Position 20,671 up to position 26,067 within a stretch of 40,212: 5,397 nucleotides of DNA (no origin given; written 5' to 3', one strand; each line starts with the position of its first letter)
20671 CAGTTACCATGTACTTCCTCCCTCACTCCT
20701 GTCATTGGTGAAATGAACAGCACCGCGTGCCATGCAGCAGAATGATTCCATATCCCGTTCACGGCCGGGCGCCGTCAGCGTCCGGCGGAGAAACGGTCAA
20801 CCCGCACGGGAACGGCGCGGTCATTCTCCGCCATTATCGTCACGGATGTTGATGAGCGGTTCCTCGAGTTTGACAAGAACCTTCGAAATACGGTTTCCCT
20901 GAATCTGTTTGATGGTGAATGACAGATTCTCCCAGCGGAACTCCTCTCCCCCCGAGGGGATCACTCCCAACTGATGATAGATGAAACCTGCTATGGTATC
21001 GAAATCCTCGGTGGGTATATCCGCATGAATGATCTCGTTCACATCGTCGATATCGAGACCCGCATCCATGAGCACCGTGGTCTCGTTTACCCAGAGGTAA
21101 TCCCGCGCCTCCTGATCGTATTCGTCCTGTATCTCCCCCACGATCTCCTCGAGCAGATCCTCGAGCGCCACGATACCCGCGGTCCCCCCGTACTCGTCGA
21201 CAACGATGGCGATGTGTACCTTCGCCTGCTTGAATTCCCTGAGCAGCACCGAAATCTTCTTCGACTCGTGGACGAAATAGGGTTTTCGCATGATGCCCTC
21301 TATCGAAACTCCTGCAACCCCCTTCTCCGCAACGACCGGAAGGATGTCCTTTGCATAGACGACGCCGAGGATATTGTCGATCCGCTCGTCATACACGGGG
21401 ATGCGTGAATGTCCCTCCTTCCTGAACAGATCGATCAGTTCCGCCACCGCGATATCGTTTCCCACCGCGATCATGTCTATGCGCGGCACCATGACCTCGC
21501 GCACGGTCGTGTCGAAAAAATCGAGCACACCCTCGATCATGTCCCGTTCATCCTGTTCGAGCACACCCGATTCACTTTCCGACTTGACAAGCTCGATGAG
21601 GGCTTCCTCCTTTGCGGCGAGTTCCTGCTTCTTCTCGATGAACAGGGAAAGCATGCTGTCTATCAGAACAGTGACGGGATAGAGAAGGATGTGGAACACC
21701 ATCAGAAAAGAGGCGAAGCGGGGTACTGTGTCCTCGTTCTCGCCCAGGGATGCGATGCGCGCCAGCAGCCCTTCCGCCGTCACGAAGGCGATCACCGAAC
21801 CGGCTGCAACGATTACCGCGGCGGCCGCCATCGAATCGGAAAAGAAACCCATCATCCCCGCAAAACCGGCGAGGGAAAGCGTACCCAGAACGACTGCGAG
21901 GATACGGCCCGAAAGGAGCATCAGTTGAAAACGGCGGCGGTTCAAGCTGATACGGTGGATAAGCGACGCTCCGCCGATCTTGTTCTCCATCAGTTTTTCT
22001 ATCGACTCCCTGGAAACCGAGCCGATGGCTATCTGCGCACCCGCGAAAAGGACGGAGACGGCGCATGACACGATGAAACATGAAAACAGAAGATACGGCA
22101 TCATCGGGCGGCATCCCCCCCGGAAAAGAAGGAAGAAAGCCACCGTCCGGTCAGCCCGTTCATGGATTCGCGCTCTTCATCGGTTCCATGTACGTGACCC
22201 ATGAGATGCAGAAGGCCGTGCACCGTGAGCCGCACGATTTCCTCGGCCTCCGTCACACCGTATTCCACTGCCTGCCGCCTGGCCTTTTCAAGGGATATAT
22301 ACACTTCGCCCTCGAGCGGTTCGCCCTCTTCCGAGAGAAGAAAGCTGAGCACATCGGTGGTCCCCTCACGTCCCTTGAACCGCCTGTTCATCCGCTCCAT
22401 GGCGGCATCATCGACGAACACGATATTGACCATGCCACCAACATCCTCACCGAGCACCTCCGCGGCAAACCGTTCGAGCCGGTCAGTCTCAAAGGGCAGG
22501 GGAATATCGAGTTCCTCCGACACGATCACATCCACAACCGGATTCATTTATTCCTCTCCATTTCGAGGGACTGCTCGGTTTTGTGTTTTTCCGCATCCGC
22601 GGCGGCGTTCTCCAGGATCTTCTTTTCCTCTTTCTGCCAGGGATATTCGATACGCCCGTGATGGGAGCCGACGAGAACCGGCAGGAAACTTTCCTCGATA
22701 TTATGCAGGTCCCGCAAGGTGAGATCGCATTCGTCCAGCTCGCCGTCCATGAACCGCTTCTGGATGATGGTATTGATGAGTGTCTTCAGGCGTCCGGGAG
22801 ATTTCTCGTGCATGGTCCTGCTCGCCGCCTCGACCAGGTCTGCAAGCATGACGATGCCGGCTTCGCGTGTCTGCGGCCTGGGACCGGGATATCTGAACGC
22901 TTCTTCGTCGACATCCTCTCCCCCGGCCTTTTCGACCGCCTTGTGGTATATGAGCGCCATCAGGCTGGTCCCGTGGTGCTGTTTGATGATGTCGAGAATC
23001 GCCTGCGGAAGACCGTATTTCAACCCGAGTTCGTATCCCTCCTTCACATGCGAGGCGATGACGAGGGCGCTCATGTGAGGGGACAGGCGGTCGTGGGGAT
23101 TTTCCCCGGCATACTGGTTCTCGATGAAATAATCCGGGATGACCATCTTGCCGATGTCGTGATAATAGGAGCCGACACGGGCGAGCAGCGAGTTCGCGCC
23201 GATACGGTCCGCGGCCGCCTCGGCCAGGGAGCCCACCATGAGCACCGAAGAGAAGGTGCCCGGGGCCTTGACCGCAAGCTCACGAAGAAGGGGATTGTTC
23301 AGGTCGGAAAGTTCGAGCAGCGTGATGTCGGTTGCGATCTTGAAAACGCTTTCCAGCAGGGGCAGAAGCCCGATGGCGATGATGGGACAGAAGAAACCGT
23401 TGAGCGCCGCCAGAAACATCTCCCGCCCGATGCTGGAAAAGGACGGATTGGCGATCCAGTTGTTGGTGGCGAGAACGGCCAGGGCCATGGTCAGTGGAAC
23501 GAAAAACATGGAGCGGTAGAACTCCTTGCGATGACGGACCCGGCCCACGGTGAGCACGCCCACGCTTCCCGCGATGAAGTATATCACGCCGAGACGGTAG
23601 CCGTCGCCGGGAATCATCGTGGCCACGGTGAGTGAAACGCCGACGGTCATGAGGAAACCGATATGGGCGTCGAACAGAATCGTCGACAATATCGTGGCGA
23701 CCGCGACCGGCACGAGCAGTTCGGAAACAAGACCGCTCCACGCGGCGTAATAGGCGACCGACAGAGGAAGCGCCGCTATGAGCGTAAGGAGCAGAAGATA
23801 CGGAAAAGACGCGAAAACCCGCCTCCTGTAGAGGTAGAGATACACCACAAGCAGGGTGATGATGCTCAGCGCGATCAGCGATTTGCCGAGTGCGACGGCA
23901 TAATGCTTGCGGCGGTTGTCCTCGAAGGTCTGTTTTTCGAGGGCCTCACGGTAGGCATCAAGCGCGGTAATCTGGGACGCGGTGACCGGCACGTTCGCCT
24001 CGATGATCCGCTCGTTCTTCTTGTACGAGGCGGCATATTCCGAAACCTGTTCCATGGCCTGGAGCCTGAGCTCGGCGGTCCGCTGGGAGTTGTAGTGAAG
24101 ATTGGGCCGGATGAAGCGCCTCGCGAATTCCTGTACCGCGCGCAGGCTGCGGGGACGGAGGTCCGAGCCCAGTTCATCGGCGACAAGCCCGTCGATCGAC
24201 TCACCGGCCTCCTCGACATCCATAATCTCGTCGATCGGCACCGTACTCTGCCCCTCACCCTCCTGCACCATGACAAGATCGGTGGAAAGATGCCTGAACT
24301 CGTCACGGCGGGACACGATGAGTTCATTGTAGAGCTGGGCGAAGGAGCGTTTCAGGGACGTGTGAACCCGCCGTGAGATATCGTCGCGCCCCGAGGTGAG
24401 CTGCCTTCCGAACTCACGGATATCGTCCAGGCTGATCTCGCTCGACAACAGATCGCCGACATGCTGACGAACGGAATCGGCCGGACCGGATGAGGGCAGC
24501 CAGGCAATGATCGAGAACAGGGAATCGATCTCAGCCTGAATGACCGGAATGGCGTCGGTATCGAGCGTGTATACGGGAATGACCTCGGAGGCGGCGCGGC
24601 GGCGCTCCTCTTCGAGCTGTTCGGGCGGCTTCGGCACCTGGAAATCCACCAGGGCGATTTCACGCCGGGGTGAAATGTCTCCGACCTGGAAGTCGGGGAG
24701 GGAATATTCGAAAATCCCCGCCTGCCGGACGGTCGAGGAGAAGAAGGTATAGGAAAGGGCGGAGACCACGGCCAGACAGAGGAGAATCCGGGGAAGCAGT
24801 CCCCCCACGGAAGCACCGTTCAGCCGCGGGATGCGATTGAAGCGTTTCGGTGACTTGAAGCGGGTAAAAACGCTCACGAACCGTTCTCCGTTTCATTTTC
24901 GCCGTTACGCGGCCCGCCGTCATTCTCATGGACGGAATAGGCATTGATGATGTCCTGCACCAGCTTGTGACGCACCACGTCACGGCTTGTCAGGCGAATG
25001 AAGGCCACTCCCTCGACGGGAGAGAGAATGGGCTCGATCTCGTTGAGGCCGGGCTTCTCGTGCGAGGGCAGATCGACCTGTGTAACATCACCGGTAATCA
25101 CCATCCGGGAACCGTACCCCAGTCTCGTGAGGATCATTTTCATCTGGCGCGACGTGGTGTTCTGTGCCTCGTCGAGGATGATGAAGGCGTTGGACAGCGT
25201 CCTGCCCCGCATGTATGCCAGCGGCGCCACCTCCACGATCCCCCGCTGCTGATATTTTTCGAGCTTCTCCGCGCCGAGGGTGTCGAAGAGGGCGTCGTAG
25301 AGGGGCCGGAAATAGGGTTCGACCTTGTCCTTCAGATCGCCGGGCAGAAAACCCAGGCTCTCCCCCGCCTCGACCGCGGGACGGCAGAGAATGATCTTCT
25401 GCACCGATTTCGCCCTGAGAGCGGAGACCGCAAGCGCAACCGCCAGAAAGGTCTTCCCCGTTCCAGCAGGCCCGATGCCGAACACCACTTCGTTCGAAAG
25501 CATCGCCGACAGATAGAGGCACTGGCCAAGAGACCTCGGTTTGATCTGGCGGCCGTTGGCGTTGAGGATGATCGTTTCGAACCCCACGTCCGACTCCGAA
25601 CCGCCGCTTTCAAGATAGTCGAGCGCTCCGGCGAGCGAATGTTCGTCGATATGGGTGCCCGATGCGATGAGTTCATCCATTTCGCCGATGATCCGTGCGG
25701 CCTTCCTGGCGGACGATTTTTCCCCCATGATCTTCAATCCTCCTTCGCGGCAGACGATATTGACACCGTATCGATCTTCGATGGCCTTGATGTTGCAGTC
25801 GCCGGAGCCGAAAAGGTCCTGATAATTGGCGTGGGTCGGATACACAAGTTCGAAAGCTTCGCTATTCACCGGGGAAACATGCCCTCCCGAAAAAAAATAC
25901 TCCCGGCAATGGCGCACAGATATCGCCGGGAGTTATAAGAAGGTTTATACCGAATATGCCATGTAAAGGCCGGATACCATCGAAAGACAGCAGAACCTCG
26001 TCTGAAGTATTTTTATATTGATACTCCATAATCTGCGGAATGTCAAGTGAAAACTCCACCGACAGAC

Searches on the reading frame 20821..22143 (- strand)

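Call 72: search_protein_families(library=pfam, proteins=[window:20821-22143:-], max_evalue=0.00001)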
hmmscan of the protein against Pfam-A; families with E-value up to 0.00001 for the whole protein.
window:20821-22143:- (440 aa): 3 families
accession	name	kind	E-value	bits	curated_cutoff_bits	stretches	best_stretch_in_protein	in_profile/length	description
PF03471.22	CorC_HlyC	-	2.9e-21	75.7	27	1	353-427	4-80/81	Transporter associated domain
PF00571.33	CBS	-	3.2e-16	59.8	24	2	282-335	2-56/57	CBS domain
PF01595.25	CNNM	-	6.8e-16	58.9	28.4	1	23-199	3-181/181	Cyclin M transmembrane N-terminal domain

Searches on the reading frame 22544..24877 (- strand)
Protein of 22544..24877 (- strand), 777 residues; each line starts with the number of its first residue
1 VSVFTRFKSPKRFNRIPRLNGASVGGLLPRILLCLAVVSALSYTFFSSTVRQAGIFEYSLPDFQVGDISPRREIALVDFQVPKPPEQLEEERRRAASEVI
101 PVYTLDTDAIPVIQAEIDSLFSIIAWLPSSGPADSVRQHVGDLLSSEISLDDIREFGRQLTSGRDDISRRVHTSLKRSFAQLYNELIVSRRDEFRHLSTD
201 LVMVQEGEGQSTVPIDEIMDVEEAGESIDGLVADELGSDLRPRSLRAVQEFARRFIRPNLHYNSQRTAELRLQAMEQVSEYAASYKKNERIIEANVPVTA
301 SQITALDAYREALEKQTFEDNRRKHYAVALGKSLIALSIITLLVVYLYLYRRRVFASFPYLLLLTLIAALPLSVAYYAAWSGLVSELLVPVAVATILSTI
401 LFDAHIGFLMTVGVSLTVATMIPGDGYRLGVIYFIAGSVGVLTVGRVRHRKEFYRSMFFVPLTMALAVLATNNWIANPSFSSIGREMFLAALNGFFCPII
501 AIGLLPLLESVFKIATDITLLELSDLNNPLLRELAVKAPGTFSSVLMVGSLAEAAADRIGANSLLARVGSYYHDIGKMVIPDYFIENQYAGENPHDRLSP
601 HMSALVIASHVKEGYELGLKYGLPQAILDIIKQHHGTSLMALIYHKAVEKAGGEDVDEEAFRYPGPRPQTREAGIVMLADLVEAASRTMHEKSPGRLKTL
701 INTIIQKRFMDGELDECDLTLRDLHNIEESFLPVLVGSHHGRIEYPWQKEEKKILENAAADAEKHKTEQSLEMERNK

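Call 72: search_protein_families(library=pfam, proteins=[window:22544-24877:-], max_evalue=0.00001)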
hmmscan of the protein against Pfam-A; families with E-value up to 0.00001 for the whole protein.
window:22544-24877:- (777 aa): 3 families
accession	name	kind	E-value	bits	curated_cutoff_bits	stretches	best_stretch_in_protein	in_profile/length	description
PF07698.17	7TM-7TMR_HD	-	5e-28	98.8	29.4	1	328-516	3-190/190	7TM receptor with intracellular HD hydrolase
PF07697.16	7TMR-HDED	-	2.5e-26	93.5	27.6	1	64-309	1-220/224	7TM-HD extracellular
PF01966.28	HD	-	5e-17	62.7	22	1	545-684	5-115/116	HD domain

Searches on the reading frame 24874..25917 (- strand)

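Call 72: search_protein_families(library=pfam, proteins=[window:24874-25917:-], max_evalue=0.00001)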
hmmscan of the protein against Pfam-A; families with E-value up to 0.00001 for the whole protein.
window:24874-25917:- (347 aa): 3 families
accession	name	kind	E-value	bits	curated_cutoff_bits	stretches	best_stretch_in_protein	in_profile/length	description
PF02562.22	PhoH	-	1.5e-91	305.9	27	1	124-327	1-204/205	PhoH-like protein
PF13245.12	AAA_19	-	1.3e-07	32.3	25.1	1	139-281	8-129/134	AAA domain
PF13604.12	AAA_30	-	1.2e-06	28.8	27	1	137-281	11-128/191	AAA domain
